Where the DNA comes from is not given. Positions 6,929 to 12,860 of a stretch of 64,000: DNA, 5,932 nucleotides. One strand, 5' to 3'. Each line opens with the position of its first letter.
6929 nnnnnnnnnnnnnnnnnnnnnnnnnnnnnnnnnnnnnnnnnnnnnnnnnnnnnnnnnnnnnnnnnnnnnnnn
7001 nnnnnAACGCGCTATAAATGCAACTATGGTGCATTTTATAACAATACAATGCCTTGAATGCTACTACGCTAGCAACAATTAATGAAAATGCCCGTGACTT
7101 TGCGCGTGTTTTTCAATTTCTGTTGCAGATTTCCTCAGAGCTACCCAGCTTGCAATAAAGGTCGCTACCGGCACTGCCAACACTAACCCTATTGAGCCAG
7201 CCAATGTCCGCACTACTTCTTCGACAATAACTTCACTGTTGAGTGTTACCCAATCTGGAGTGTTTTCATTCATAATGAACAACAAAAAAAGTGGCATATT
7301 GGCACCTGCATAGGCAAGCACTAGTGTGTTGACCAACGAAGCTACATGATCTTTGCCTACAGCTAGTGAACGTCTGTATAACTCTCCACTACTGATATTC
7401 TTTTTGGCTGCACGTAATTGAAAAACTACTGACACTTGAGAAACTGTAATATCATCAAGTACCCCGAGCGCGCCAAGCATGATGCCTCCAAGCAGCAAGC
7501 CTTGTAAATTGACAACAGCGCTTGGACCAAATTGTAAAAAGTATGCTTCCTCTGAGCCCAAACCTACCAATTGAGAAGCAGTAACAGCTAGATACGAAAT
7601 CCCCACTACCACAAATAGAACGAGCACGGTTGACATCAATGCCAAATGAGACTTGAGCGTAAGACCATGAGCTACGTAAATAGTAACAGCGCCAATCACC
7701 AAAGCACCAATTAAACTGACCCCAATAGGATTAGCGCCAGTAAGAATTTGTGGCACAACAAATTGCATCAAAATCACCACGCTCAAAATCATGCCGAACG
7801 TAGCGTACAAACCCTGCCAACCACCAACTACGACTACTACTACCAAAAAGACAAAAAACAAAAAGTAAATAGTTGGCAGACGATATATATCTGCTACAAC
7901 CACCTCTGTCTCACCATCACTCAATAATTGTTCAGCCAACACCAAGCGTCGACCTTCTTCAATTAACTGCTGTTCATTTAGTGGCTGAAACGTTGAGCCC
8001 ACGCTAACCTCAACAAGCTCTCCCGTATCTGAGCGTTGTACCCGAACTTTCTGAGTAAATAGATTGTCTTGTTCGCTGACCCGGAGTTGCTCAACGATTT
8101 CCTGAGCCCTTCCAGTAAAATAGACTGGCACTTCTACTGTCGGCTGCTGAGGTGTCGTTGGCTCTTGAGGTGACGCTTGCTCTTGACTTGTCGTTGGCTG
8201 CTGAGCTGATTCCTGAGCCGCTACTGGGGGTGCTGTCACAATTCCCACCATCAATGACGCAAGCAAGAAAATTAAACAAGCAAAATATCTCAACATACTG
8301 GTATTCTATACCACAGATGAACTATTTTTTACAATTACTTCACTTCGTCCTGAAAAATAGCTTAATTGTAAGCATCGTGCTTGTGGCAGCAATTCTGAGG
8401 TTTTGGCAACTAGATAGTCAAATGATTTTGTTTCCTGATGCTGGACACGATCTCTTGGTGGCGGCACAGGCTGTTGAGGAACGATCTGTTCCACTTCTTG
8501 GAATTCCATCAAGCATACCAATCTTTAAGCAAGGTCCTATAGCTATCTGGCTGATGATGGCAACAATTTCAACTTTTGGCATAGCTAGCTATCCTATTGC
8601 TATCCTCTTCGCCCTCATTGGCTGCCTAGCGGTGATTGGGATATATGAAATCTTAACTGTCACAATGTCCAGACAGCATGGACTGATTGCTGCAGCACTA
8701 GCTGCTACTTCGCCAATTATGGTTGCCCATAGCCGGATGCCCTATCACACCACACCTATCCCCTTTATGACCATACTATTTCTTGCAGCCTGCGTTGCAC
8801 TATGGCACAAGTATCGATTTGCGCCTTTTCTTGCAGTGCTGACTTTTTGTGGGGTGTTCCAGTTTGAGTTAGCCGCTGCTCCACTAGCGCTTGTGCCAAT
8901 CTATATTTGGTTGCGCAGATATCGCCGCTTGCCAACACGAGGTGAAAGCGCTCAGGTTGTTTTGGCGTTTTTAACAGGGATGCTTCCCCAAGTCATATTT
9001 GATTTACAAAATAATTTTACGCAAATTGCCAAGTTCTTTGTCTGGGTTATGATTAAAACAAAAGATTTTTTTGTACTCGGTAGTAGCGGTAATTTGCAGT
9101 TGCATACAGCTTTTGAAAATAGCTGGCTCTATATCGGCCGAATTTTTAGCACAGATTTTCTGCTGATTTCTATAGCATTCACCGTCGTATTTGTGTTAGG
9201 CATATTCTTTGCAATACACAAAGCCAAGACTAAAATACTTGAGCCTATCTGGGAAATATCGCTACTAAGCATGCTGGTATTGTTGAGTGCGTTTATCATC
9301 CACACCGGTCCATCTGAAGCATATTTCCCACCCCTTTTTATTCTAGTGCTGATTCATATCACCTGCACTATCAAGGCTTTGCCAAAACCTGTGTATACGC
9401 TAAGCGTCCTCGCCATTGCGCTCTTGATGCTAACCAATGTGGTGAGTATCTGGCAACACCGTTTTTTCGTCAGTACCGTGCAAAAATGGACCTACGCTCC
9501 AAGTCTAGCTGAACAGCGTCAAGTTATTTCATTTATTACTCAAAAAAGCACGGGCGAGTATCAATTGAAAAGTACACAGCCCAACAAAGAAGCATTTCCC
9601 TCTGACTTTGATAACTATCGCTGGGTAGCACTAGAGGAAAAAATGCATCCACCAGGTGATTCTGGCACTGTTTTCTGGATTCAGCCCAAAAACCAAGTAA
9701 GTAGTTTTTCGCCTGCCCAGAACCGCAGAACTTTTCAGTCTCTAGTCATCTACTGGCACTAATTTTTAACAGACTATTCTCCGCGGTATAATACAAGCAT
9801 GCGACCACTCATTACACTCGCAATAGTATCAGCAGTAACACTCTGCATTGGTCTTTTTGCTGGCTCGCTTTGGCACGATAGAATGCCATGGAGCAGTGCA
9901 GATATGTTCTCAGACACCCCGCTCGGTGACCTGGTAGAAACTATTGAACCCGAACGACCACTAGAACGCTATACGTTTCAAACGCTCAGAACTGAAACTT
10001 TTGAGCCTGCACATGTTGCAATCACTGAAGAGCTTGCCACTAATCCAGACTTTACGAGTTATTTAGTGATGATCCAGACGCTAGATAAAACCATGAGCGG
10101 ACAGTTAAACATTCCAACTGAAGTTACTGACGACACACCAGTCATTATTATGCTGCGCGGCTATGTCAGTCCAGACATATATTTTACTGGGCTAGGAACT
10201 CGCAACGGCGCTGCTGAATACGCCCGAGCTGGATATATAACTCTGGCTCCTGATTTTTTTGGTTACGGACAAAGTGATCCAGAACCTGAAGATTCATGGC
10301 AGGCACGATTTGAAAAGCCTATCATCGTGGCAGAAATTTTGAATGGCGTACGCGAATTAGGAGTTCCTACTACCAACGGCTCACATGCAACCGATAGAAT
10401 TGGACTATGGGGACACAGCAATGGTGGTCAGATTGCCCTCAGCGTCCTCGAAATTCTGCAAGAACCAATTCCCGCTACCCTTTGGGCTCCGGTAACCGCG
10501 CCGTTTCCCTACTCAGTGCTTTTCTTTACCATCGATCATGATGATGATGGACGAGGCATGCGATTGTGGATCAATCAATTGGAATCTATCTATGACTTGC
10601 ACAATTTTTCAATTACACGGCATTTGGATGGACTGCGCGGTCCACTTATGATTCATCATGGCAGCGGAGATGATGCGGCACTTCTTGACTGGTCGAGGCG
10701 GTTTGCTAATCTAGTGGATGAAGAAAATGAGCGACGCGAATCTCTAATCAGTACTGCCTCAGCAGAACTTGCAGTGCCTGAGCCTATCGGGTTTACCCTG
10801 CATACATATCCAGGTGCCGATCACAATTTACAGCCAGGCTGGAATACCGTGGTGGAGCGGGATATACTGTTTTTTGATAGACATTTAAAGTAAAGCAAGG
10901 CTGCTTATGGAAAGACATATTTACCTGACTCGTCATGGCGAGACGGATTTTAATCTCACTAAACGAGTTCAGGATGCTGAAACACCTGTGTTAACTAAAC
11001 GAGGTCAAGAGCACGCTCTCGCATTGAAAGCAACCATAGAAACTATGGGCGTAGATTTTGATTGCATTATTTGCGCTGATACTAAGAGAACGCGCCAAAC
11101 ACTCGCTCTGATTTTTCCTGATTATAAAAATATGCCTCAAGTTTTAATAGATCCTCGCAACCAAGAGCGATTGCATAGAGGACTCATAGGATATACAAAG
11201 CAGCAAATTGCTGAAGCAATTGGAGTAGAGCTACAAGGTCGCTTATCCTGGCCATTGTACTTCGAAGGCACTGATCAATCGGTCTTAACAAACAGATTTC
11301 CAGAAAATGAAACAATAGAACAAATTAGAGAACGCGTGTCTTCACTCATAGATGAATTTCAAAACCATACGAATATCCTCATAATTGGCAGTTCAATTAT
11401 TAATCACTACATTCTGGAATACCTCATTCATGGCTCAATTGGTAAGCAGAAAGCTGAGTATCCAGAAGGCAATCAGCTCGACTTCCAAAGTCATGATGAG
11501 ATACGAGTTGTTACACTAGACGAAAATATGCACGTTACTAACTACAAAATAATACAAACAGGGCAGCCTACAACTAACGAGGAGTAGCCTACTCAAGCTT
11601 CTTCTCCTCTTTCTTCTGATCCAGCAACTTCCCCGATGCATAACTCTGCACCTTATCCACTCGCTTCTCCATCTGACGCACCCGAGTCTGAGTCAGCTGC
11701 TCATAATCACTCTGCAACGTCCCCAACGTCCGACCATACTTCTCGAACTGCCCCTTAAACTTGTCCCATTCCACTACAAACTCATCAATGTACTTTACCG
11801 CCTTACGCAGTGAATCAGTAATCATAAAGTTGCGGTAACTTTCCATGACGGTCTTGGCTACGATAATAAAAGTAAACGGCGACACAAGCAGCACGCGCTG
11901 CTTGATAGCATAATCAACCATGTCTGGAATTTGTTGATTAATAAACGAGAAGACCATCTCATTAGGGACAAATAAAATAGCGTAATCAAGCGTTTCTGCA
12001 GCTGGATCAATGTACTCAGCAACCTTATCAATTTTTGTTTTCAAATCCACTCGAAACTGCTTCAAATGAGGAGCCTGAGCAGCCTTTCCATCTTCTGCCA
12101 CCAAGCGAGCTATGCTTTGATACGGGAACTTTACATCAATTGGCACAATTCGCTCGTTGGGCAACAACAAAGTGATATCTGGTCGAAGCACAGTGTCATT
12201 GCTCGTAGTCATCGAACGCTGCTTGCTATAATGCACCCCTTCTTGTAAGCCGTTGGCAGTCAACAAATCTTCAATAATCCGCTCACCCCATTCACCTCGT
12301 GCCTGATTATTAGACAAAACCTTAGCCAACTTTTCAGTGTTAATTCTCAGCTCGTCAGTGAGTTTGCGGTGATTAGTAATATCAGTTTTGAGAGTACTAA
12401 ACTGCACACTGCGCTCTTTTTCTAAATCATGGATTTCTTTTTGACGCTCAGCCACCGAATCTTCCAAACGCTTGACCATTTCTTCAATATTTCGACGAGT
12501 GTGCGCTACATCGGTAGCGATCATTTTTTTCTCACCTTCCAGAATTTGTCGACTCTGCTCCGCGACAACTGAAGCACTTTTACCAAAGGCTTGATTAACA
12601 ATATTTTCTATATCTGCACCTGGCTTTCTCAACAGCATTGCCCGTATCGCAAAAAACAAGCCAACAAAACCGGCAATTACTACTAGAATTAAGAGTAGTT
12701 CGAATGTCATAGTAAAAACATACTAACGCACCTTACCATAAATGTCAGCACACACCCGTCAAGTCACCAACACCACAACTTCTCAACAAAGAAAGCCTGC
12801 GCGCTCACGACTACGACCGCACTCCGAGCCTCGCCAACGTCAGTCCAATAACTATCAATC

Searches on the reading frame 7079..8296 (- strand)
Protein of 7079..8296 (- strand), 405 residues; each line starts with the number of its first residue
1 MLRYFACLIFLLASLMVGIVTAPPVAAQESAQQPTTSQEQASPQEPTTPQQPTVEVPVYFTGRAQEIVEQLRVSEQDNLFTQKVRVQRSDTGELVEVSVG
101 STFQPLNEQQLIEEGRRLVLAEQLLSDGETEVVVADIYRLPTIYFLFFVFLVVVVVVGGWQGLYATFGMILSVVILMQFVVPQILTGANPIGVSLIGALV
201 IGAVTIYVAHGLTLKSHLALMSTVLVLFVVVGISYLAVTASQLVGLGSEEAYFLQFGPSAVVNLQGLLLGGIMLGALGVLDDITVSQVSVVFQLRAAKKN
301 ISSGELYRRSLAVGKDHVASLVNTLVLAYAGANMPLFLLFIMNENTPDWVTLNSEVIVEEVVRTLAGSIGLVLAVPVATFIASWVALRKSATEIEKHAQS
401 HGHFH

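Call 11: search_protein_families(library=pfam, proteins=[window:7079-8296:-], max_evalue=0.001)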
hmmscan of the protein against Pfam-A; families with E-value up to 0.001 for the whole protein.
window:7079-8296:- (405 aa): 1 family
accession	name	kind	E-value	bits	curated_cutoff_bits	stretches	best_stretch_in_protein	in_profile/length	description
PF07907.16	YibE_F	-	1.6e-65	221.4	27.2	1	143-384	1-241/241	YibE/F-like protein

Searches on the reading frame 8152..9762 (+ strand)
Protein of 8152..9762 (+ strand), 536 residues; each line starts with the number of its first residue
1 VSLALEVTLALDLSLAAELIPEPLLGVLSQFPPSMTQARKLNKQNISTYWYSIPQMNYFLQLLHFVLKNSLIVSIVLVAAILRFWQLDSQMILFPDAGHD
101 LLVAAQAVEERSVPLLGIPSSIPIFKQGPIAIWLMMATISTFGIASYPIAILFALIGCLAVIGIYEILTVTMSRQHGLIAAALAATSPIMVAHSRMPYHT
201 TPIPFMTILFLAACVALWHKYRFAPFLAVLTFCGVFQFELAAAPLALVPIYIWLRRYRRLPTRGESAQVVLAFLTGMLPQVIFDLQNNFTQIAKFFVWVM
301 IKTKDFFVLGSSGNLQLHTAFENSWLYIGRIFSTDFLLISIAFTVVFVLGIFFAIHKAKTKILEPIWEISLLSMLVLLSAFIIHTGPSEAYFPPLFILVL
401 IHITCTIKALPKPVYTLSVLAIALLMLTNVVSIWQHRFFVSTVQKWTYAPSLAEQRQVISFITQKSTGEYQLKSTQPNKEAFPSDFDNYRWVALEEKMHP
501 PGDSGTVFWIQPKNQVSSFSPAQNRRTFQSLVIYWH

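Call 11: search_protein_families(library=pfam, proteins=[window:8152-9762:+], max_evalue=0.001)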
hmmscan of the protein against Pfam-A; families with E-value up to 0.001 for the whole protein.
window:8152-9762:+ (536 aa): 1 family
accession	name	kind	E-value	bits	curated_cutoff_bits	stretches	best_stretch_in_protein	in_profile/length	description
PF13231.12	PMT_2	-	3.9e-06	27.6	26.1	1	127-281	2-158/160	Dolichyl-phosphate-mannose-protein mannosyltransferase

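Call 66: search_protein_families(library=ncbifam, proteins=[window:8152-9762:+], max_evalue=0.01)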
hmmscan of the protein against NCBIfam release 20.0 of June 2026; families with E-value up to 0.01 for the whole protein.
window:8152-9762:+ (536 aa): 0 families

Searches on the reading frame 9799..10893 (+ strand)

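Call 11: search_protein_families(library=pfam, proteins=[window:9799-10893:+], max_evalue=0.001)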
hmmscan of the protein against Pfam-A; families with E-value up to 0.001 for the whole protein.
window:9799-10893:+ (364 aa): 4 families
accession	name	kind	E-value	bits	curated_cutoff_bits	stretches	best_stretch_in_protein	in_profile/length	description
PF00326.27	Peptidase_S9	-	5.8e-05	23.1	22.6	1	142-310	11-174/213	Prolyl oligopeptidase family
PF12697.13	Abhydrolase_6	-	0.0001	23.5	26.3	1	139-307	21-173/217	Alpha/beta hydrolase family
PF01738.24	DLH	-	0.00024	21.2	21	1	135-216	31-114/217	Dienelactone hydrolase family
PF00561.26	Abhydrolase_1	-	0.00076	19.6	25.8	0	140-225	22-95/245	alpha/beta hydrolase fold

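Call 66: search_protein_families(library=ncbifam, proteins=[window:9799-10893:+], max_evalue=0.01)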
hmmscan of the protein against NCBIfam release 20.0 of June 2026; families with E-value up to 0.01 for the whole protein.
window:9799-10893:+ (364 aa): 1 family
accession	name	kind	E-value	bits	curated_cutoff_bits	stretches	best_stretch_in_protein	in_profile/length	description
NF047920.1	lactonase_UilS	equivalog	8e-05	22.5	400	1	92-214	4-113/285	UilS family quorum-quenching N-acyl-homoserine lactonase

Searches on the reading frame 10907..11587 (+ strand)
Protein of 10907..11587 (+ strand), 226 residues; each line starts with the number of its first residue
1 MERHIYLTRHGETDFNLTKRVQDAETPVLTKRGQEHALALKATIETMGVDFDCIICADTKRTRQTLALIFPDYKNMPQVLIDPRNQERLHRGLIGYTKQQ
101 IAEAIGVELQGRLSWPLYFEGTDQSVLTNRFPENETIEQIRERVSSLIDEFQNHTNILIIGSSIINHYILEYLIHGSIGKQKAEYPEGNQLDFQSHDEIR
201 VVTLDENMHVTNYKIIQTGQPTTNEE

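Call 11: search_protein_families(library=pfam, proteins=[window:10907-11587:+], max_evalue=0.001)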
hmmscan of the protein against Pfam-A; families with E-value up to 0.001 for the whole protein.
window:10907-11587:+ (226 aa): 1 family
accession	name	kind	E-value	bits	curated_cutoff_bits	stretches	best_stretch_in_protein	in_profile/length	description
PF00300.27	His_Phos_1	-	1.6e-19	70.8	21.7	1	5-177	1-162/194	Histidine phosphatase superfamily (branch 1)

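Call 66: search_protein_families(library=ncbifam, proteins=[window:10907-11587:+], max_evalue=0.01)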
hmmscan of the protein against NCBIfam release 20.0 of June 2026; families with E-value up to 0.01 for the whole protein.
window:10907-11587:+ (226 aa): 16 families
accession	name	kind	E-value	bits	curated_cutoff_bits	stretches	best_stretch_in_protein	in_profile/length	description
NF002901.0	PRK03482.1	equivalog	2.1e-11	43.9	261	1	4-151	3-136/215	2,3-diphosphoglycerate-dependent phosphoglycerate mutase GpmB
NF011580.0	PRK15004.1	equivalog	8.2e-09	35.7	250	1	5-76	3-72/203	adenosylcobalamin/alpha-ribazole phosphatase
TIGR03162.1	ribazole_cobC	equivalog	1.4e-08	34.4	162.9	1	5-165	1-147/176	alpha-ribazole phosphatase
NF002339.0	PRK01295.1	equivalog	1.6e-07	31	316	1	1-106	1-107/206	2,3-bisphosphoglycerate-dependent phosphoglycerate mutase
NF045917.1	PhserinePhPspA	equivalog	8.6e-07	28.8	350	1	4-156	3-142/211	phosphoserine phosphatase PspA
NF038349.1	dPGM_arch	equivalog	3.1e-06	27.2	225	1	6-89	2-82/194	2,3-diphosphoglycerate-dependent phosphoglycerate mutase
NF009994.0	PRK13463.1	equivalog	5.6e-06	26.3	277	1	2-72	2-70/203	phosphoserine phosphatase 1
NF010713.0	PRK14115.1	equivalog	1.1e-05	24.8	305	1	4-107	3-107/248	2,3-diphosphoglycerate-dependent phosphoglycerate mutase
TIGR01258.1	pgm_1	subfamily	1.8e-05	24.3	81.7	1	5-106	3-105/245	2,3-bisphosphoglycerate-dependent phosphoglycerate mutase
NF009993.0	PRK13462.1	equivalog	0.00014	21.6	226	1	4-68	7-71/203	acid phosphatase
NF010714.0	PRK14116.1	equivalog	0.00022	20.8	401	1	5-108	4-108/229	2,3-diphosphoglycerate-dependent phosphoglycerate mutase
TIGR00249.1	sixA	equivalog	0.00025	20.9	74.5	1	4-69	2-63/154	phosphohistidine phosphatase SixA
NF005567.0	PRK07238.1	equivalog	0.00058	19.3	326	1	5-67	180-241/378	bifunctional RNase H/acid phosphatase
NF010715.0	PRK14117.1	equivalog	0.00093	18.7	421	1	6-108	5-108/230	phosphoglycerate mutase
TIGR03848.1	MSMEG_4193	subfamily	0.0014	18.1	203.85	1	6-154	3-136/204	MSMEG_4193 family putative phosphomutase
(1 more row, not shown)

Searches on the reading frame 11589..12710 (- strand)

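Call 11: search_protein_families(library=pfam, proteins=[window:11589-12710:-], max_evalue=0.001)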
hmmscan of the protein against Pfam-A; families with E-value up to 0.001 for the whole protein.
window:11589-12710:- (373 aa): 1 family
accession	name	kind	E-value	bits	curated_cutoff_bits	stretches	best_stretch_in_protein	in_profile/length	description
PF02646.22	RmuC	-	5.7e-62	209.9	26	1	74-357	2-284/291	RmuC family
